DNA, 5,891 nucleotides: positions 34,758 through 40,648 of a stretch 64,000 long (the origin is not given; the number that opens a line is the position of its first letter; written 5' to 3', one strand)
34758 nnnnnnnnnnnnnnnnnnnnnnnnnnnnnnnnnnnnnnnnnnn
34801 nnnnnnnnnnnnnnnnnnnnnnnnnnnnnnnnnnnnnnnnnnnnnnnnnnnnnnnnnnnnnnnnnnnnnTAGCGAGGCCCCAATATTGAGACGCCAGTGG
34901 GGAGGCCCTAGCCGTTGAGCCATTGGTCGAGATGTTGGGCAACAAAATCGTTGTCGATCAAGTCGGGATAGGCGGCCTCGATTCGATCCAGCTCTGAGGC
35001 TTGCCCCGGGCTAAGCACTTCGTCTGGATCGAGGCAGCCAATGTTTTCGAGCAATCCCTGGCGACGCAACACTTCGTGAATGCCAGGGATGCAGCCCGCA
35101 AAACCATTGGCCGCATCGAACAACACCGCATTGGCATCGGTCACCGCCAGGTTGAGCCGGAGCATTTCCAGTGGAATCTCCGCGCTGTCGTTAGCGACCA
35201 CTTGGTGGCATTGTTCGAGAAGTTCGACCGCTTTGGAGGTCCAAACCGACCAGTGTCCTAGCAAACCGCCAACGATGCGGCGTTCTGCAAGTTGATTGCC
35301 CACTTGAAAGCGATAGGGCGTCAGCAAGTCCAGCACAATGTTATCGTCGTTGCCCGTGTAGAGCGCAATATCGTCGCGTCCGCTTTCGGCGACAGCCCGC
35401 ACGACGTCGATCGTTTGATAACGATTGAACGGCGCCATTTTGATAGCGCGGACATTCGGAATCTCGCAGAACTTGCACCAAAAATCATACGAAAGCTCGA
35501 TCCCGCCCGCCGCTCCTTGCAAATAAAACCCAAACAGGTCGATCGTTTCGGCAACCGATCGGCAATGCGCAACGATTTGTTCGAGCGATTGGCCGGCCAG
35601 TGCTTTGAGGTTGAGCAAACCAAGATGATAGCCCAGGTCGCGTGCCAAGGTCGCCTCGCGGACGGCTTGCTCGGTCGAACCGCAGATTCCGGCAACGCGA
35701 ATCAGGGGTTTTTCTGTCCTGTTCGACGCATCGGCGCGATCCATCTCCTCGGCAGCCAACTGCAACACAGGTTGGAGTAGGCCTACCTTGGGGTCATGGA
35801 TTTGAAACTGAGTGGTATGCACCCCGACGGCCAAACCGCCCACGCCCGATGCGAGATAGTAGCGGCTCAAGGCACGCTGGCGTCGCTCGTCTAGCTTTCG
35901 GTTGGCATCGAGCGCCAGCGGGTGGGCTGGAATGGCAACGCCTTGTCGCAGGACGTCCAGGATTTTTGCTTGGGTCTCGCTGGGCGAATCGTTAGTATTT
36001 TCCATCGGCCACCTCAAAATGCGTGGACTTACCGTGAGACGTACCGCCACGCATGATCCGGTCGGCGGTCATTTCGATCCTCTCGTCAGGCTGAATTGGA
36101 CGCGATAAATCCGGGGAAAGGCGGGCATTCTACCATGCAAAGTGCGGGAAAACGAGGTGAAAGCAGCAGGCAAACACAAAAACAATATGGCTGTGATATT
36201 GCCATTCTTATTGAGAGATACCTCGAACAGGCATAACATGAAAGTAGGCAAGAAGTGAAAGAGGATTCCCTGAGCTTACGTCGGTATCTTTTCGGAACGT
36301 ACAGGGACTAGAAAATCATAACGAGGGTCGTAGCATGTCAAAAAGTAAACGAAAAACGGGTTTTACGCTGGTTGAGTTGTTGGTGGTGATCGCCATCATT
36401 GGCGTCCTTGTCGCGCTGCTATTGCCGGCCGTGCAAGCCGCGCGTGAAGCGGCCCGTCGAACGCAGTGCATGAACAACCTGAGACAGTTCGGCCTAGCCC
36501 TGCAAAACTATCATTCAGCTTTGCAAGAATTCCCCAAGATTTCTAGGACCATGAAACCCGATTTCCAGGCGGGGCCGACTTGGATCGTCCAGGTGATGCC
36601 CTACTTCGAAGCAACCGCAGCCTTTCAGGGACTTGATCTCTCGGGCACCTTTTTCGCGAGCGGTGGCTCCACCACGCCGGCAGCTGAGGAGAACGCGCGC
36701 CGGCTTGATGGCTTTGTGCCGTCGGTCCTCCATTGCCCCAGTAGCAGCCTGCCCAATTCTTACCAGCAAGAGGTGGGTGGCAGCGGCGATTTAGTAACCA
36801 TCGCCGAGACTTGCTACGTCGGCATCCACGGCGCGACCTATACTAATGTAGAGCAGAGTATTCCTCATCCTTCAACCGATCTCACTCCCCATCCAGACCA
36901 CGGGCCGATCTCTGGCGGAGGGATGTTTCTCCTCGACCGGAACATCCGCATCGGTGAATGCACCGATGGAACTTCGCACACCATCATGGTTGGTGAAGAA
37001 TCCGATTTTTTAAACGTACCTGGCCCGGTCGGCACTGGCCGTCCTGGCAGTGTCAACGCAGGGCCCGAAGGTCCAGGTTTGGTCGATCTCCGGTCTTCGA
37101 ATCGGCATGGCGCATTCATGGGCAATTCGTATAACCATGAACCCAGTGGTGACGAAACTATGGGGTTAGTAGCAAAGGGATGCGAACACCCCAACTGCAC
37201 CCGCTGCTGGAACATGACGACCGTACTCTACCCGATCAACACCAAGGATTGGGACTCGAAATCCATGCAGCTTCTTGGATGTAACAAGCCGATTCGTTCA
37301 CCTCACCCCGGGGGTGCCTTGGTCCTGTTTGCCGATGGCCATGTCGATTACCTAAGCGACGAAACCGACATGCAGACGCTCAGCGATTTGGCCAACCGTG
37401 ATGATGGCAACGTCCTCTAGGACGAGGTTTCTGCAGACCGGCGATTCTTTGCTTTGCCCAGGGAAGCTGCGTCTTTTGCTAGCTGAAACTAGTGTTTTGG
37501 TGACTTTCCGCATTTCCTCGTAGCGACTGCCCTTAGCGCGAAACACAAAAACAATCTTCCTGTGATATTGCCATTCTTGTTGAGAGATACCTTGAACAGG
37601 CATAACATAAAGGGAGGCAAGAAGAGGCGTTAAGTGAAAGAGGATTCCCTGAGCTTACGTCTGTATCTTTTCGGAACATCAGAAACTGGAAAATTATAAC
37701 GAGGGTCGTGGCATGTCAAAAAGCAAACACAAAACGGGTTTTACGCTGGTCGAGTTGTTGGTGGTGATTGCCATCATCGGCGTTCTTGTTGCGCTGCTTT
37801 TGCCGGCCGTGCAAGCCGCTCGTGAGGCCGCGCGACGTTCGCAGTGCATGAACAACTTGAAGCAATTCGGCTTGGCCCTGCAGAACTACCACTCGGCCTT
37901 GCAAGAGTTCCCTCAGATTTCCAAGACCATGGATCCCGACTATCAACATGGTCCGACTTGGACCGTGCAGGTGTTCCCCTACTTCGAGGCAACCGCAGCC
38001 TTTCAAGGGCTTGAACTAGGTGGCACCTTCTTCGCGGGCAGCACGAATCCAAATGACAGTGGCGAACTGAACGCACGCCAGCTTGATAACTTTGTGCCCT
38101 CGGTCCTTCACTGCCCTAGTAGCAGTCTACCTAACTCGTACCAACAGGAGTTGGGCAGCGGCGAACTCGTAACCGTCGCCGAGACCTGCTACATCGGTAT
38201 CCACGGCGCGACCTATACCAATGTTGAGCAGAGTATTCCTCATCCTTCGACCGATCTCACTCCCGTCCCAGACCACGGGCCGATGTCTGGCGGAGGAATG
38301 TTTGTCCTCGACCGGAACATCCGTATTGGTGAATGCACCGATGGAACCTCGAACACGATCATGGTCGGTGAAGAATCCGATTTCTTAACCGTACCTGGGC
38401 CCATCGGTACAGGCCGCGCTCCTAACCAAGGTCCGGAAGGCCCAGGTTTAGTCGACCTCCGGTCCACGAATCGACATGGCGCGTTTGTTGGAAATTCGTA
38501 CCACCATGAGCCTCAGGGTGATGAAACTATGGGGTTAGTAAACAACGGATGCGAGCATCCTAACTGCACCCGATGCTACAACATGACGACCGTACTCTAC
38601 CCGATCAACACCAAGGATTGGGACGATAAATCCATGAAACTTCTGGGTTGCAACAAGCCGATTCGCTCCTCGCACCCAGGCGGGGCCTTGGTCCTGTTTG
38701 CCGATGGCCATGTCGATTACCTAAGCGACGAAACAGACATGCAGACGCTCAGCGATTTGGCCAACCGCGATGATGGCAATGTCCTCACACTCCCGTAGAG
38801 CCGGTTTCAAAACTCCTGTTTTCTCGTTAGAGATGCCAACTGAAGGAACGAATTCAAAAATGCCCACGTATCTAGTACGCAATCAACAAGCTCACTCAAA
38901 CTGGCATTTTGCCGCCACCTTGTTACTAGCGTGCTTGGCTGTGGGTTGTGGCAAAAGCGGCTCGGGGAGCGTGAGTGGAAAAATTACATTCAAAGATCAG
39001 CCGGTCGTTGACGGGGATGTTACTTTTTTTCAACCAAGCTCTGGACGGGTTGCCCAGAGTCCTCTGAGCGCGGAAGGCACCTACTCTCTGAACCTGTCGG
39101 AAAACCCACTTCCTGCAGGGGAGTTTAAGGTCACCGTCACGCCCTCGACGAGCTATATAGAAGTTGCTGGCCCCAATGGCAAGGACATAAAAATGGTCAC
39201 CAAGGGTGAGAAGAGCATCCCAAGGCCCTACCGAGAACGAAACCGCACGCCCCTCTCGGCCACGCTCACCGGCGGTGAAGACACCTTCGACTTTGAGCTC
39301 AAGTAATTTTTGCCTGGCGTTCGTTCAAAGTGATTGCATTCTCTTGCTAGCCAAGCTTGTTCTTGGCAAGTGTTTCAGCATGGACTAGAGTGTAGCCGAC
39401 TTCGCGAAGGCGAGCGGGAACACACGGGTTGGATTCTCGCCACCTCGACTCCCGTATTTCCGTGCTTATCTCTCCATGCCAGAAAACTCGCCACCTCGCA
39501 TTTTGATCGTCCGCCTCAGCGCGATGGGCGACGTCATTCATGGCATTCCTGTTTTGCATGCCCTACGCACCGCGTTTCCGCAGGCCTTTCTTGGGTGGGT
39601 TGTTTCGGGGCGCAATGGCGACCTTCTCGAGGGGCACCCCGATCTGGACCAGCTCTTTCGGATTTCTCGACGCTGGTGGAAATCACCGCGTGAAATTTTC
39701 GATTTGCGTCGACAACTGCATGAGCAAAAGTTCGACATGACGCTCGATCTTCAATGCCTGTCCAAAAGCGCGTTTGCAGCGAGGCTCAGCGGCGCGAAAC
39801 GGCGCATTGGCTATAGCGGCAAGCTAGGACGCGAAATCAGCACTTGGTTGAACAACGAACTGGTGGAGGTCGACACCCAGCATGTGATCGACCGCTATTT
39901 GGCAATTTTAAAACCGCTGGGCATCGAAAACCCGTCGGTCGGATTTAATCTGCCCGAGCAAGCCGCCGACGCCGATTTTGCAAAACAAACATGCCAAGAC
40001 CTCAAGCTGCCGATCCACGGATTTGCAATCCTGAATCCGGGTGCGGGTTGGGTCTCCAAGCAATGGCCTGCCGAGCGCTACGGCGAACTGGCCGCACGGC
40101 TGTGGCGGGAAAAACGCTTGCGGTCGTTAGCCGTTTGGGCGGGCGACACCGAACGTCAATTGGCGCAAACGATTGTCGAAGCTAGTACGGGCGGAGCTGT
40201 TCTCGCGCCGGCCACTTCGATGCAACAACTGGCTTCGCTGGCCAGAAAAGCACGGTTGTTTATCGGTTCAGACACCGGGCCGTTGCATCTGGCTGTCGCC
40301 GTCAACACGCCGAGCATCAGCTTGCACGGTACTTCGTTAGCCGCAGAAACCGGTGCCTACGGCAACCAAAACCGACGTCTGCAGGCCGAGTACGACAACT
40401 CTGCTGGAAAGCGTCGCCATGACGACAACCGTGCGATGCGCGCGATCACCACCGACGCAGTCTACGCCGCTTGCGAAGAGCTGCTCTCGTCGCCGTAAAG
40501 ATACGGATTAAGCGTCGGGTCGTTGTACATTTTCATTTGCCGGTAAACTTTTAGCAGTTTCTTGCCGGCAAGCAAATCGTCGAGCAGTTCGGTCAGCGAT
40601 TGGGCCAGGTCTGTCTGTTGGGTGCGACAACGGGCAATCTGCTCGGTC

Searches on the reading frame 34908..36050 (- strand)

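Call 11: search_protein_families(library=pfam, proteins=[window:34908-36050:-])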
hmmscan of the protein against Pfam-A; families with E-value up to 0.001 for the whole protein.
window:34908-36050:- (380 aa): 1 family
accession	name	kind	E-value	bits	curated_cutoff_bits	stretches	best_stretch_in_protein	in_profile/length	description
PF00701.28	DHDPS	-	0.00032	20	22.1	1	48-242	14-194/289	Dihydrodipicolinate synthetase family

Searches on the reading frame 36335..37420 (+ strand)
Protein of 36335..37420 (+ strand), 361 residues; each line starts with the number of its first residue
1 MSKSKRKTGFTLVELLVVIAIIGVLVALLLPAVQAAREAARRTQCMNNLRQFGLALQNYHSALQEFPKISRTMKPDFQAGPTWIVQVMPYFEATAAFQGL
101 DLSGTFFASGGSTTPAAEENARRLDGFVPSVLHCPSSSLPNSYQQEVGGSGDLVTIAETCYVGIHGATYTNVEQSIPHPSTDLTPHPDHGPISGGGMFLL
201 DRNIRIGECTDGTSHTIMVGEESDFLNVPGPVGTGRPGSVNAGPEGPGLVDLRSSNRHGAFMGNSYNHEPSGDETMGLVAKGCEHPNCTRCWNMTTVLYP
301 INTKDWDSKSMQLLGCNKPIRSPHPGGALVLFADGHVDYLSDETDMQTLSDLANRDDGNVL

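Call 11: search_protein_families(library=pfam, proteins=[window:36335-37420:+])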
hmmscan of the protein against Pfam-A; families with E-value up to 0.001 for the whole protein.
window:36335-37420:+ (361 aa): 2 families
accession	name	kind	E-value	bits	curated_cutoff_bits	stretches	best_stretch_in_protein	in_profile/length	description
PF07596.16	SBP_bac_10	-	5.7e-45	154.9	23.3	1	34-347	1-268/268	Protein of unknown function (DUF1559)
PF07963.17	N_methyl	-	8.2e-08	32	21.2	1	5-30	2-27/27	Prokaryotic N-terminal methylation motif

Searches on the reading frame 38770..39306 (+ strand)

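Call 11: search_protein_families(library=pfam, proteins=[window:38770-39306:+])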
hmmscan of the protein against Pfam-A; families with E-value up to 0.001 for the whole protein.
window:38770-39306:+ (178 aa): 1 family
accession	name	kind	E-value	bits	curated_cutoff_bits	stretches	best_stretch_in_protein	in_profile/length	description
PF16640.11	Big_3_5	-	0.00082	20.3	35.5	0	72-124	20-68/88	Bacterial Ig-like domain (group 3)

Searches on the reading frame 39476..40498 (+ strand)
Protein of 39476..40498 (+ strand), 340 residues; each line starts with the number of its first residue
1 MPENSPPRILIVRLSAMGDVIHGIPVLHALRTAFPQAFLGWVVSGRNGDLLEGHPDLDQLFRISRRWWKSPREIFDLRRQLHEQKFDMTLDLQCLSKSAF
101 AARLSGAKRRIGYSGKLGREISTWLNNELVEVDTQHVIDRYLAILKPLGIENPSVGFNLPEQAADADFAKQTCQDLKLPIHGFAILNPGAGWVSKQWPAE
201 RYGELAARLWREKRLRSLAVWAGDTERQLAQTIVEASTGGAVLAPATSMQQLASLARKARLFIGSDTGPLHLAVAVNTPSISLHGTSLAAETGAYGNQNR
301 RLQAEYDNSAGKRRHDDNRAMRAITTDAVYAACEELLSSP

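Call 10: search_protein_families(library=pfam, proteins=[window:39476-40498:+])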
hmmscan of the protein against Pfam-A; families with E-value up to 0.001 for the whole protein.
window:39476-40498:+ (340 aa): 1 family
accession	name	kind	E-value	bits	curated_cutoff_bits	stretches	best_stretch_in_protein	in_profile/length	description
PF01075.23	Glyco_transf_9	-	3.5e-39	135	22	1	75-316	2-241/247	Glycosyltransferase family 9 (heptosyltransferase)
